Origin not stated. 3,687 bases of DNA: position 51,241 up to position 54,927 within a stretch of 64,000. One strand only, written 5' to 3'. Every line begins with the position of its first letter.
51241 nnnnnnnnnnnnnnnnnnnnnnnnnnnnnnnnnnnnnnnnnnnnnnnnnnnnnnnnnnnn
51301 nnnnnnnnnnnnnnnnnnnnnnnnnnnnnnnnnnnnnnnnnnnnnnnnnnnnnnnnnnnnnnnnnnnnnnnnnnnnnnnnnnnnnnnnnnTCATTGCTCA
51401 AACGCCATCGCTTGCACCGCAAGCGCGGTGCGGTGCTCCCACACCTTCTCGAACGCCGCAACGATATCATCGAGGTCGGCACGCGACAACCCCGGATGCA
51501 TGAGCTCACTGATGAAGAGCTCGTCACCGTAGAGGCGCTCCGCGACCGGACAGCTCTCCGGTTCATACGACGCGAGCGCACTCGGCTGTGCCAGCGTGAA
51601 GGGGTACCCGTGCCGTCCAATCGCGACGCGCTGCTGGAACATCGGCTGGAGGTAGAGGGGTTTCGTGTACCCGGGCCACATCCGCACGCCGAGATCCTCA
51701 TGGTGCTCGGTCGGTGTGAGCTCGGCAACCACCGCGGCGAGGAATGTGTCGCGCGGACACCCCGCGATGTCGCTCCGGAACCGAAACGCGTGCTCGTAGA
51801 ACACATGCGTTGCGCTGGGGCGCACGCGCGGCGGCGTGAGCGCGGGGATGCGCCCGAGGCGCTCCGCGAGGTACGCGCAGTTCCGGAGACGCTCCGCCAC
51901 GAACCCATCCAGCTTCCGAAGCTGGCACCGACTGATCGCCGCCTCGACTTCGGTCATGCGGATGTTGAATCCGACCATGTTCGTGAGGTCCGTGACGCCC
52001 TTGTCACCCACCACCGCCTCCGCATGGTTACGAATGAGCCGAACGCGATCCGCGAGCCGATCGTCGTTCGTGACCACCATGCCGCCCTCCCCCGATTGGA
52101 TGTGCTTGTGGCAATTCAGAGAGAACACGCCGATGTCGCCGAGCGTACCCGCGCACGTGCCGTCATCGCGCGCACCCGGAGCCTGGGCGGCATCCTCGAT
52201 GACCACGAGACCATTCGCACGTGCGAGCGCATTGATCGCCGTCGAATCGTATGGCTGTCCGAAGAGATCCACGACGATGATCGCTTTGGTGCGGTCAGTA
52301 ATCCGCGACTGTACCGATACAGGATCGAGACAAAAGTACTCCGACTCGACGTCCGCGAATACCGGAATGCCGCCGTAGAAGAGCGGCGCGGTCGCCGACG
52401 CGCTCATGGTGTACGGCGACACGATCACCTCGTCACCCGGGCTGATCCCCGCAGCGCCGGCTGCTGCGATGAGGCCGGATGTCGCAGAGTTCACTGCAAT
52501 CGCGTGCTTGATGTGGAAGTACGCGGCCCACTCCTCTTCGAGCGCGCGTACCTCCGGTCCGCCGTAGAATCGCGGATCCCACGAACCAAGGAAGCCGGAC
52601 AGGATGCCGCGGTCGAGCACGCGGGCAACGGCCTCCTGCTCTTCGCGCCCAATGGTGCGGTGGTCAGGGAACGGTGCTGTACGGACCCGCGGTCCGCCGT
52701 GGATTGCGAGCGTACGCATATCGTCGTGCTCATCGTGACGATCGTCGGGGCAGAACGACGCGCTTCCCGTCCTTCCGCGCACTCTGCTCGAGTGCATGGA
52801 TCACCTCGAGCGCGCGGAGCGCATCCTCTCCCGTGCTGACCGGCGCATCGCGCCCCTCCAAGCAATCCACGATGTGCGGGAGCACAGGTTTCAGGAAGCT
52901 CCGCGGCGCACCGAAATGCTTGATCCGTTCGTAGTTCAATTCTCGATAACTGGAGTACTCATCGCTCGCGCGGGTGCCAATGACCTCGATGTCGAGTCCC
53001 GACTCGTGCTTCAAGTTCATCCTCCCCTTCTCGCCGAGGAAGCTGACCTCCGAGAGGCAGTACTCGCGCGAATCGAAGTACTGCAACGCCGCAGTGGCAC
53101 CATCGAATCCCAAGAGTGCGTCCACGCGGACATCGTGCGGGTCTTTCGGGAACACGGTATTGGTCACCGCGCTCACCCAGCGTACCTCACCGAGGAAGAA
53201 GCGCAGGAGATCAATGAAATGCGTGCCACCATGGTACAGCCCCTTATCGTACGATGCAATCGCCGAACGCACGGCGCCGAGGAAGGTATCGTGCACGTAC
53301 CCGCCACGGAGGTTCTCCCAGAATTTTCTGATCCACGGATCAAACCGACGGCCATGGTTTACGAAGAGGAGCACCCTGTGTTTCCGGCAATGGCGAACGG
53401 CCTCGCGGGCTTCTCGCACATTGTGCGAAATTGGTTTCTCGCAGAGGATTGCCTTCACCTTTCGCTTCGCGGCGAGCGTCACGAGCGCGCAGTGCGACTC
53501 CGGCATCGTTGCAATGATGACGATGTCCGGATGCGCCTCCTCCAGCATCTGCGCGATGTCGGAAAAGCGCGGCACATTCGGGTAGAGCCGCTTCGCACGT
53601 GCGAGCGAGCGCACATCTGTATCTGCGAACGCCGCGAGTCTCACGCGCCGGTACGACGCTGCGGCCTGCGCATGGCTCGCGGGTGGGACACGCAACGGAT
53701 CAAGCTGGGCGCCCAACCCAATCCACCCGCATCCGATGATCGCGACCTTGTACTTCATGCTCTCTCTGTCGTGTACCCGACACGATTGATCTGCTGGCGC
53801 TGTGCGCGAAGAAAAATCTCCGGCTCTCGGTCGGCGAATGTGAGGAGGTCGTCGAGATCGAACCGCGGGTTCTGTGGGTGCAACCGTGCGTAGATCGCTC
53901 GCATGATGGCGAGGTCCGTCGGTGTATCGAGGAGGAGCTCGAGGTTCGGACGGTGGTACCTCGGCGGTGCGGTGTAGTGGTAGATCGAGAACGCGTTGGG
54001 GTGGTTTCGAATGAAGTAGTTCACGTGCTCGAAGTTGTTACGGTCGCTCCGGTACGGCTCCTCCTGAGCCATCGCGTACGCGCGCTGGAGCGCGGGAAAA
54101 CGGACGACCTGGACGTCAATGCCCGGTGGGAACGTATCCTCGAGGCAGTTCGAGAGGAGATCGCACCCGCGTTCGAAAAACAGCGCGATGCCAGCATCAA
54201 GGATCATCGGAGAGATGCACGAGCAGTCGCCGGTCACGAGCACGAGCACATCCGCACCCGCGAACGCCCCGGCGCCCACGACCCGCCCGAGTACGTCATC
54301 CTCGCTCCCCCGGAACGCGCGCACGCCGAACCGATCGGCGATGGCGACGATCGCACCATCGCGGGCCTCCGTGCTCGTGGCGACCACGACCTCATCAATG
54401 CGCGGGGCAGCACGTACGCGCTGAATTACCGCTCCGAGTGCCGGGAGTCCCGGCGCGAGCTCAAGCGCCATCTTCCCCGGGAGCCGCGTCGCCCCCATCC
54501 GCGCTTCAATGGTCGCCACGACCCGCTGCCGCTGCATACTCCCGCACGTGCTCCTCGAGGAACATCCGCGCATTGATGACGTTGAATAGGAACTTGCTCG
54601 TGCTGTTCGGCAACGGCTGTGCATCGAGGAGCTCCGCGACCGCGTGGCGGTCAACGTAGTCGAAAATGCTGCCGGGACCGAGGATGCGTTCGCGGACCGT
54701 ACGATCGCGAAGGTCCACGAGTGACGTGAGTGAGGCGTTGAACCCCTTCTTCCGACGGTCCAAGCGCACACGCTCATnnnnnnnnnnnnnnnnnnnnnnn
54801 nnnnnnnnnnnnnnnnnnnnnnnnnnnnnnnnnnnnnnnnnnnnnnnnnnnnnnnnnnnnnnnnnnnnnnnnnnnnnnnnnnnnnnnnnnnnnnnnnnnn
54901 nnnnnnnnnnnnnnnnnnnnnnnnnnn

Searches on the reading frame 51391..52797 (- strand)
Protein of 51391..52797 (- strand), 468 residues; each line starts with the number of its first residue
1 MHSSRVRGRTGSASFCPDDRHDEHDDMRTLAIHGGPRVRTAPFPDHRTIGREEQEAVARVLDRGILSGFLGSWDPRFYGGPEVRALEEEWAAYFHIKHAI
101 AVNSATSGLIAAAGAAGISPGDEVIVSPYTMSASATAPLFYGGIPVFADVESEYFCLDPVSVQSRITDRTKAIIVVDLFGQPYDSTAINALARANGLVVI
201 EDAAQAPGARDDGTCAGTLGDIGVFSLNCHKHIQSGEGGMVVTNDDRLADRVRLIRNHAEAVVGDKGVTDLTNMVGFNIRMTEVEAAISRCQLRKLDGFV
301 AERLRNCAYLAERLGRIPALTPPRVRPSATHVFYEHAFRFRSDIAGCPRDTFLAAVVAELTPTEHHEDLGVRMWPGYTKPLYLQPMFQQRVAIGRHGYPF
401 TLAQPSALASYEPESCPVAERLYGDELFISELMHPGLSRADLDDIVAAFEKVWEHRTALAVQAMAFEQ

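Call 7: search_protein_families(library=pfam, proteins=[window:51391-52797:-], max_evalue=0.001)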
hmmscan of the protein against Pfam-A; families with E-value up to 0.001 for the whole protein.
window:51391-52797:- (468 aa): 1 family
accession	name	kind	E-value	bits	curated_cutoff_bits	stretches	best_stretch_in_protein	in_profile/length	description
PF01041.23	DegT_DnrJ_EryC1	-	7.3e-82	275.9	19.8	1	78-392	21-322/360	DegT/DnrJ/EryC1/StrS aminotransferase family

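Call 64: search_protein_families(library=ncbifam, proteins=[window:51391-52797:-], max_evalue=0.00001)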
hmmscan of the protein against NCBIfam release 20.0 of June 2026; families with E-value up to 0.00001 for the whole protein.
window:51391-52797:- (468 aa): 7 families
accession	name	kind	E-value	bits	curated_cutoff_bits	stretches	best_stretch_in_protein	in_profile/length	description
TIGR03588.1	PseC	equivalog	4.1e-57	193.8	423.5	1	79-389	28-338/380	UDP-4-amino-4,6-dideoxy-N-acetyl-beta-L-altrosamine transaminase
TIGR04181.1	NHT_00031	hypoth_equivalog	2.5e-47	161.5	420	1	80-319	29-281/359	LegC family aminotransferase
NF008658.2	PRK11658.1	equivalog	1.6e-46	158.7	631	1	48-356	11-313/379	UDP-4-amino-4-deoxy-L-arabinose aminotransferase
TIGR04427.1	PLP_DesI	equivalog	1.7e-44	152.5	650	1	27-364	5-327/390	dTDP-4-dehydro-6-deoxyglucose aminotransferase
NF008687.0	PRK11706.1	equivalog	2.4e-39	135.2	375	1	89-315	39-268/375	dTDP-4-amino-4,6-dideoxygalactose transaminase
NF011936.0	PRK15407.1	equivalog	4.7e-38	131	423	2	73-263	57-255/440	lipopolysaccharide biosynthesis protein RfbH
TIGR02379.1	ECA_wecE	subfamily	9.4e-34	116.8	434.85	1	91-315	41-269/376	dTDP-4-amino-4,6-dideoxy-D-glucose transaminase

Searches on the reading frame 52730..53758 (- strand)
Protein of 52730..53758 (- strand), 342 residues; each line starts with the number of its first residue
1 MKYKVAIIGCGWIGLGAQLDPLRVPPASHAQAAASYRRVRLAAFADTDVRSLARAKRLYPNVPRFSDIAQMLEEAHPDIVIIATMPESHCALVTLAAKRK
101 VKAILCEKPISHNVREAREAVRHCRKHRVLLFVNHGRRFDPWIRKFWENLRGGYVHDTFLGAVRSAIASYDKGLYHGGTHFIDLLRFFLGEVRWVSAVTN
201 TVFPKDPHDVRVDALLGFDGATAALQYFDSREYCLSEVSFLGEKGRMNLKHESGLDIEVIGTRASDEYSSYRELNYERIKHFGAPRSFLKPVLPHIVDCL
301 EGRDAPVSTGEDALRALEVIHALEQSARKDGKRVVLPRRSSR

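Call 7: search_protein_families(library=pfam, proteins=[window:52730-53758:-], max_evalue=0.001)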
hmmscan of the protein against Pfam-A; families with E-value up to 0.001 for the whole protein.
window:52730-53758:- (342 aa): 4 families
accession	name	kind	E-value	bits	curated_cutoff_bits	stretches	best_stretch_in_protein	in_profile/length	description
PF01408.29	GFO_IDH_MocA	-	4.9e-19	69.6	24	1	4-135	2-120/120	Oxidoreductase family, NAD-binding Rossmann fold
PF02894.22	GFO_IDH_MocA_C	-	1.1e-10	42.2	22.9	1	174-331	43-214/218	Oxidoreductase family, C-terminal alpha/beta domain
PF22725.1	GFO_IDH_MocA_C3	-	1.7e-08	34.9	27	1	174-247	46-123/124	GFO/IDH/MocA C-terminal domain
PF09623.16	Cas_NE0113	-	0.00053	20.3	23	0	256-336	21-101/208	CRISPR-associated protein NE0113 (Cas_NE0113)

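Call 64: search_protein_families(library=ncbifam, proteins=[window:52730-53758:-], max_evalue=0.00001)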
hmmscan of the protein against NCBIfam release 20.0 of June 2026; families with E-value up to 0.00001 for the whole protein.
window:52730-53758:- (342 aa): 6 families
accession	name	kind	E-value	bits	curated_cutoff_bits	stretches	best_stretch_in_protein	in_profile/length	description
TIGR04380.1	myo_inos_iolG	equivalog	9.2e-24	83.9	355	1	3-329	2-325/330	inositol 2-dehydrogenase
NF040723.1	UDP-GlcNAcDh_Arch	equivalog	3.7e-15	56.2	450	1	28-157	14-140/302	UDP-N-acetylglucosamine 3-dehydrogenase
NF052479.1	LevoglcsnDh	equivalog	1.2e-13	50.6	650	1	2-215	3-229/386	levoglucosan dehydrogenase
NF041392.1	XylDh_Gfo6_Halo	equivalog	5e-11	42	350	1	76-158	82-163/350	D-xylose 1-dehydrogenase Gfo6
NF058561.1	BT_2158_fam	equivalog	1.8e-09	36.7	750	1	41-153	59-172/487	glycoside 3-dehydrogenase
NF008607.0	PRK11579.1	subfamily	2.6e-07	30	330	1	29-141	20-128/346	oxidoreductase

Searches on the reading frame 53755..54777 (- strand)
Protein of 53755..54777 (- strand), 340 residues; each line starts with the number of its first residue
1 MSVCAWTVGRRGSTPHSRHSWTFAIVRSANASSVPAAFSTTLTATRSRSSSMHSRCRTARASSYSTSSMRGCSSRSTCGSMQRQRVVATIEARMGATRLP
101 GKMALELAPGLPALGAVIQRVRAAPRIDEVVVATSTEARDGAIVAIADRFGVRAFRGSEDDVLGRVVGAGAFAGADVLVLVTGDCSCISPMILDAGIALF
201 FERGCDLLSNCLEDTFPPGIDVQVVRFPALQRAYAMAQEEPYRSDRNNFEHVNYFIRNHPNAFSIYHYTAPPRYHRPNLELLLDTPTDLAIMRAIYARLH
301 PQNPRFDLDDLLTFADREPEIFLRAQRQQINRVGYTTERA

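Call 8: search_protein_families(library=pfam, proteins=[window:53755-54777:-], max_evalue=0.001)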
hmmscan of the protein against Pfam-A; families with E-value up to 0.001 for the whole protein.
window:53755-54777:- (340 aa): 1 family
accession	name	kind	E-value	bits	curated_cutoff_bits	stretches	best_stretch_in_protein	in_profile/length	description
PF02348.25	CTP_transf_3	-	5.5e-15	56.2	22.6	1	89-290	3-200/217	Cytidylyltransferase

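Call 64: search_protein_families(library=ncbifam, proteins=[window:53755-54777:-], max_evalue=0.00001)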
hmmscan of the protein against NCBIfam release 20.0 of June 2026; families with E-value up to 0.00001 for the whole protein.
window:53755-54777:- (340 aa): 3 families
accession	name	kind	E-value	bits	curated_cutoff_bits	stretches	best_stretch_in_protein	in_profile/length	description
NF009905.0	PRK13368.1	subfamily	1.1e-10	41.3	255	1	85-200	2-114/243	3-deoxy-manno-octulosonate cytidylyltransferase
NF003952.0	PRK05450.1-5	subfamily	6.5e-10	38.6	193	1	85-205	2-121/250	3-deoxy-manno-octulosonate cytidylyltransferase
NF003948.0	PRK05450.1-1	equivalog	5.1e-07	29.1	281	1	81-206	1-126/248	3-deoxy-manno-octulosonate cytidylyltransferase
